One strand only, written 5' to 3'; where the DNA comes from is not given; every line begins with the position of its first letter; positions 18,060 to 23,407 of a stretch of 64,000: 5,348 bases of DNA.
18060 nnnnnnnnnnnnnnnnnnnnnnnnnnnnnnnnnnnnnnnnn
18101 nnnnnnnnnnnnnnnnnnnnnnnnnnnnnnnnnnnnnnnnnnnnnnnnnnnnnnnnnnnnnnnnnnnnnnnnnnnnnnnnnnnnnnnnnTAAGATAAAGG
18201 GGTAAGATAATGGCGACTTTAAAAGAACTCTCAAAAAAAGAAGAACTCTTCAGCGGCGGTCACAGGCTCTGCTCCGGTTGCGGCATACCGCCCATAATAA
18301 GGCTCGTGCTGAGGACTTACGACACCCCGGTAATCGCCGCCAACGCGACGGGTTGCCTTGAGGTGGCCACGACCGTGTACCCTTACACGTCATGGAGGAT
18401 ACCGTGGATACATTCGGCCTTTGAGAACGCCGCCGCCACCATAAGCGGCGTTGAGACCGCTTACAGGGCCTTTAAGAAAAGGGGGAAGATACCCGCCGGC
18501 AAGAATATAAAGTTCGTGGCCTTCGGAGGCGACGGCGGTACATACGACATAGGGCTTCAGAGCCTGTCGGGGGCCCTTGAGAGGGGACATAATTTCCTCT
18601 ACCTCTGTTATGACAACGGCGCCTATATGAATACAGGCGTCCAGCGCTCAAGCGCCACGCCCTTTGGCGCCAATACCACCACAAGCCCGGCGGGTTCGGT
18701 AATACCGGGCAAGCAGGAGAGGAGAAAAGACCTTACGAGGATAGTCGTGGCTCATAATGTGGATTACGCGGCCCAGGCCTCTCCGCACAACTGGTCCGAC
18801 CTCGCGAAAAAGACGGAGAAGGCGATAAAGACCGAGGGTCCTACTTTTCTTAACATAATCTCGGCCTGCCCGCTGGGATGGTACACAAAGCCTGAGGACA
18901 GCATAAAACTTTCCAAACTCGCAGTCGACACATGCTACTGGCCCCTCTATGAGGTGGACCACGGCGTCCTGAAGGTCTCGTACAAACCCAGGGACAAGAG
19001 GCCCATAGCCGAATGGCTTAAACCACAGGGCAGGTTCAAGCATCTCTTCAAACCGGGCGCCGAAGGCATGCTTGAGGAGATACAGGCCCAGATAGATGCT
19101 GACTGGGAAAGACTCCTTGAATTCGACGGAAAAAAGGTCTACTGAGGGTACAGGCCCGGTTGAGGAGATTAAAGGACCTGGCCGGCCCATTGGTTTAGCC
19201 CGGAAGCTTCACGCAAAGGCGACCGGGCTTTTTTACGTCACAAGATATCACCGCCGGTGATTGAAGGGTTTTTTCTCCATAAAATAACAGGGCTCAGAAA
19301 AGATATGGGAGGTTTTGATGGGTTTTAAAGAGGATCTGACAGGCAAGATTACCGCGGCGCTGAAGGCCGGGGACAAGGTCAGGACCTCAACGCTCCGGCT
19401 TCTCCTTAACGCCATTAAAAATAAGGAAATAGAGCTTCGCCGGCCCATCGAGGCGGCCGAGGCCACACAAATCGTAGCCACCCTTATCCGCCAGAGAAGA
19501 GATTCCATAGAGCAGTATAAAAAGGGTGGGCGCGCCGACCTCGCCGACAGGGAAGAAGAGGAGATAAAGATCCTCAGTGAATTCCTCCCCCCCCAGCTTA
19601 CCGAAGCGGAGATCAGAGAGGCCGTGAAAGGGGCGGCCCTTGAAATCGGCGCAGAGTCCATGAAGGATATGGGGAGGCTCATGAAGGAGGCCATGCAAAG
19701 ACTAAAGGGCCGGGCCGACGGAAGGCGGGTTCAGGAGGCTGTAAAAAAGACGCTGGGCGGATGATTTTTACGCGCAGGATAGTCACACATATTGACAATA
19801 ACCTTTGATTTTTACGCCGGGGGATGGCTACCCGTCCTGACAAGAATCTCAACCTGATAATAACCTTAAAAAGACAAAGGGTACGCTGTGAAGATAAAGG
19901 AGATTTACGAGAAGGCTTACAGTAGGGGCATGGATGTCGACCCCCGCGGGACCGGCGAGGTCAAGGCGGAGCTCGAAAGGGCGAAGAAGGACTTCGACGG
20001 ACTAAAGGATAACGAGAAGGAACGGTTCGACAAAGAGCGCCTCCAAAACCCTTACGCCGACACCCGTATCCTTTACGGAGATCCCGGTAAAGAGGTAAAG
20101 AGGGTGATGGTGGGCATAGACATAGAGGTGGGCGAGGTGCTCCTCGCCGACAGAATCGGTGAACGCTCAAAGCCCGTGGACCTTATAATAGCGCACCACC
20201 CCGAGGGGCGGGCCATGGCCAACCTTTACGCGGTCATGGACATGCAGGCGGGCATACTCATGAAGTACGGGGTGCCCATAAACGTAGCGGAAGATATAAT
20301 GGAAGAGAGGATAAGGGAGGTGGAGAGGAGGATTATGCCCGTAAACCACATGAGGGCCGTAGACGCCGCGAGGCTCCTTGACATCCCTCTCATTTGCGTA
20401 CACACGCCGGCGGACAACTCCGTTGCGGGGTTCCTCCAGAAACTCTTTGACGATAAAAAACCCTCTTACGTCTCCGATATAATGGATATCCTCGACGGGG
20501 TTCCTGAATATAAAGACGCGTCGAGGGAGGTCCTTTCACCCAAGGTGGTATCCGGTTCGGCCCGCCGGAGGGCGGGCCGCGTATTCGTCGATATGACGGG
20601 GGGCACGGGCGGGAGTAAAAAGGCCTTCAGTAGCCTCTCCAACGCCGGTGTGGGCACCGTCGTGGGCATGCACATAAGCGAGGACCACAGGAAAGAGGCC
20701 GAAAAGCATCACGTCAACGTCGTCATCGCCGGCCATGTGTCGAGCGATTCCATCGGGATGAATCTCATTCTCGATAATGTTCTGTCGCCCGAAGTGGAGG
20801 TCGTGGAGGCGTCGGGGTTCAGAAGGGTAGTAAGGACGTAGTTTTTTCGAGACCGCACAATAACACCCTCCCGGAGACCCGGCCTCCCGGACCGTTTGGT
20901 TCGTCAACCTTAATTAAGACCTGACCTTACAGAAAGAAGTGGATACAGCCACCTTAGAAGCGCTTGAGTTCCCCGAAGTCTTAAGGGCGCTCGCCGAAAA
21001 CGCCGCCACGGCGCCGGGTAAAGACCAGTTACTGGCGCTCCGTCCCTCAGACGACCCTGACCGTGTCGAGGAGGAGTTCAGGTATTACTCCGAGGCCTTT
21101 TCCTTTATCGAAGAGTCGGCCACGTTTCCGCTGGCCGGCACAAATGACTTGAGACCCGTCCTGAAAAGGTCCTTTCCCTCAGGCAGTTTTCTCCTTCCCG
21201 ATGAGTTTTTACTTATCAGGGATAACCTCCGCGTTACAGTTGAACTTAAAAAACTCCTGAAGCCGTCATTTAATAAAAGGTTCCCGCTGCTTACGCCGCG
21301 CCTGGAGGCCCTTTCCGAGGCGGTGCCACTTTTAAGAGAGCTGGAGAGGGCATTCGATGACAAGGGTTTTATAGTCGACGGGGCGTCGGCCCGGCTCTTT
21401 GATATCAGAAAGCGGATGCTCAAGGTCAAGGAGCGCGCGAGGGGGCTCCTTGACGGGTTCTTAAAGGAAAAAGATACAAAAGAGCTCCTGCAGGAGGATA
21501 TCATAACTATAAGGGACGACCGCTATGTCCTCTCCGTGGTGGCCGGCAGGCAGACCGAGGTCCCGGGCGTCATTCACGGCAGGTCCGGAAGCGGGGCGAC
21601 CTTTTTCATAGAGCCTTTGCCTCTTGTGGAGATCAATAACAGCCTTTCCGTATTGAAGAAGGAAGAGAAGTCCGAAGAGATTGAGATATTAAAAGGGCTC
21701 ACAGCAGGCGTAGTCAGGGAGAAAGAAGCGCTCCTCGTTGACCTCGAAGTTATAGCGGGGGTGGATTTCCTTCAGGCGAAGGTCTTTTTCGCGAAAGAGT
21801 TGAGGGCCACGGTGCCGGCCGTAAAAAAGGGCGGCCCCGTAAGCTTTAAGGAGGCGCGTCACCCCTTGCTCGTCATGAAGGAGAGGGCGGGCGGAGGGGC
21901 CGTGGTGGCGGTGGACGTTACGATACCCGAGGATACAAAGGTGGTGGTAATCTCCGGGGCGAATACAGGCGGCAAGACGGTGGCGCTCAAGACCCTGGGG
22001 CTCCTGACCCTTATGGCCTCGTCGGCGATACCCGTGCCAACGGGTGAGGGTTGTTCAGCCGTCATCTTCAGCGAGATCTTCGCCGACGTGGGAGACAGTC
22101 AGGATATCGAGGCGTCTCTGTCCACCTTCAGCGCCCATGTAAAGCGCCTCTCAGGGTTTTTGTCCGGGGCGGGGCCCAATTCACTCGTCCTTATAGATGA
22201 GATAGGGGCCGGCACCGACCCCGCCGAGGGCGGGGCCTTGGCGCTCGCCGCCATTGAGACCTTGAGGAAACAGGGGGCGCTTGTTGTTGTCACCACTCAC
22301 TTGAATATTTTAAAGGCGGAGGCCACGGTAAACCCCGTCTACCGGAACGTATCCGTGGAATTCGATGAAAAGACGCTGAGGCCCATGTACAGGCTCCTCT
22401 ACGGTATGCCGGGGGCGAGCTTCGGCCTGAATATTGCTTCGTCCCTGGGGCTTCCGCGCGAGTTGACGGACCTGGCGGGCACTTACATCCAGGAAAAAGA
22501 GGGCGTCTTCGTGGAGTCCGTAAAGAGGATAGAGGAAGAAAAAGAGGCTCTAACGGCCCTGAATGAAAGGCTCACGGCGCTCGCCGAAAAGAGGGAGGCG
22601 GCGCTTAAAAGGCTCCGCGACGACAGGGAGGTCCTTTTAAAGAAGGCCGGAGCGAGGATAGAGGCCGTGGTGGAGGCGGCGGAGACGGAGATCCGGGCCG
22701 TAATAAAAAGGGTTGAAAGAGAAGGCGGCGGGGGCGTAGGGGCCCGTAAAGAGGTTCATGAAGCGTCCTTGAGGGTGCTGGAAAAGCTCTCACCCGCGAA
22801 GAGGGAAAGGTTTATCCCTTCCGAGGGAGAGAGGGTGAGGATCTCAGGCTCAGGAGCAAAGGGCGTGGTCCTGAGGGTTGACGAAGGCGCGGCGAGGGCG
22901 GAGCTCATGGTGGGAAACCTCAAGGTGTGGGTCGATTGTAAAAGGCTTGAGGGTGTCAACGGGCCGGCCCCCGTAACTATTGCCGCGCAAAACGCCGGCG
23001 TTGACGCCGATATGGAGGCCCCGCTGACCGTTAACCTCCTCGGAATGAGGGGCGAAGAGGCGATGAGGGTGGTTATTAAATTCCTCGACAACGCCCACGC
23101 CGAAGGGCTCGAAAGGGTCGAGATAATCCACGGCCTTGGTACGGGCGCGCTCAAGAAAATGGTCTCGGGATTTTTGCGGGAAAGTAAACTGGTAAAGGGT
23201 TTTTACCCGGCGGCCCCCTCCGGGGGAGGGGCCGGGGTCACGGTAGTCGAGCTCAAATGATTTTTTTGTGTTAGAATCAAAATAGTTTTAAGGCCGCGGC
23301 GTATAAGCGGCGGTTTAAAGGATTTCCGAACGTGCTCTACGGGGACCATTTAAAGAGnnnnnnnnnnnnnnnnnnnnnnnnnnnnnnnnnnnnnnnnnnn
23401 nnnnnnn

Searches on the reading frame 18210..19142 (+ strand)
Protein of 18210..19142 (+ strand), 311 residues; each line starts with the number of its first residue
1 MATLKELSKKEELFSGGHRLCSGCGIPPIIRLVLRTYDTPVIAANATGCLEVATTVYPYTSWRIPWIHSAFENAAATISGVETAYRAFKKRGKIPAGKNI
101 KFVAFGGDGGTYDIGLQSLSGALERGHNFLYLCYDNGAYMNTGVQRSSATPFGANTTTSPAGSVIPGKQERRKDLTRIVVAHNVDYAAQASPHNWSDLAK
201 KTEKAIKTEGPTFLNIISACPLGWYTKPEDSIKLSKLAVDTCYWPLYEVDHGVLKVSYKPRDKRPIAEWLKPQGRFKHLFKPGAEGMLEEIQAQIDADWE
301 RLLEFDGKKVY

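Call 15: search_protein_families(library=pfam, proteins=[window:18210-19142:+], max_evalue=0.00001)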
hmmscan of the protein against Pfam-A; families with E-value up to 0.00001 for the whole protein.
window:18210-19142:+ (311 aa): 1 family
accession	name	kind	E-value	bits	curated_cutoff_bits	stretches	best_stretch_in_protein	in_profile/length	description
PF02775.26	TPP_enzyme_C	-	1.4e-19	70.8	21.9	1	47-216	2-151/151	Thiamine pyrophosphate enzyme, C-terminal TPP binding domain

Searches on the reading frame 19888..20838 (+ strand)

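Call 15: search_protein_families(library=pfam, proteins=[window:19888-20838:+], max_evalue=0.00001)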
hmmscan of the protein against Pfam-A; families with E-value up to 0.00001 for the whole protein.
window:19888-20838:+ (317 aa): 1 family
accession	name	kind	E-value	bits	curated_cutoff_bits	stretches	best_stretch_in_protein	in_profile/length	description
PF01784.24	DUF34_NIF3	-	3.4e-07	30.6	23.4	0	240-298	177-235/256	Duf34/NIF3 (NGG1p interacting factor 3)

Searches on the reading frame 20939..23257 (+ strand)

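Call 15: search_protein_families(library=pfam, proteins=[window:20939-23257:+], max_evalue=0.00001)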
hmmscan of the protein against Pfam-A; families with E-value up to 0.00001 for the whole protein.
window:20939-23257:+ (773 aa): 3 families
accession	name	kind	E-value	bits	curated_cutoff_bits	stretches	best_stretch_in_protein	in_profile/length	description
PF00488.27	MutS_V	-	2.2e-28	100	30.2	1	336-517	1-184/188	MutS domain V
PF01713.27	Smr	-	5.1e-23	81.5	25.7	1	698-773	1-77/77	Smr domain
PF20297.4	MSSS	-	4.5e-09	36.3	26.8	1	629-670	1-42/42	MutS2 and Smr-associated SH3 domain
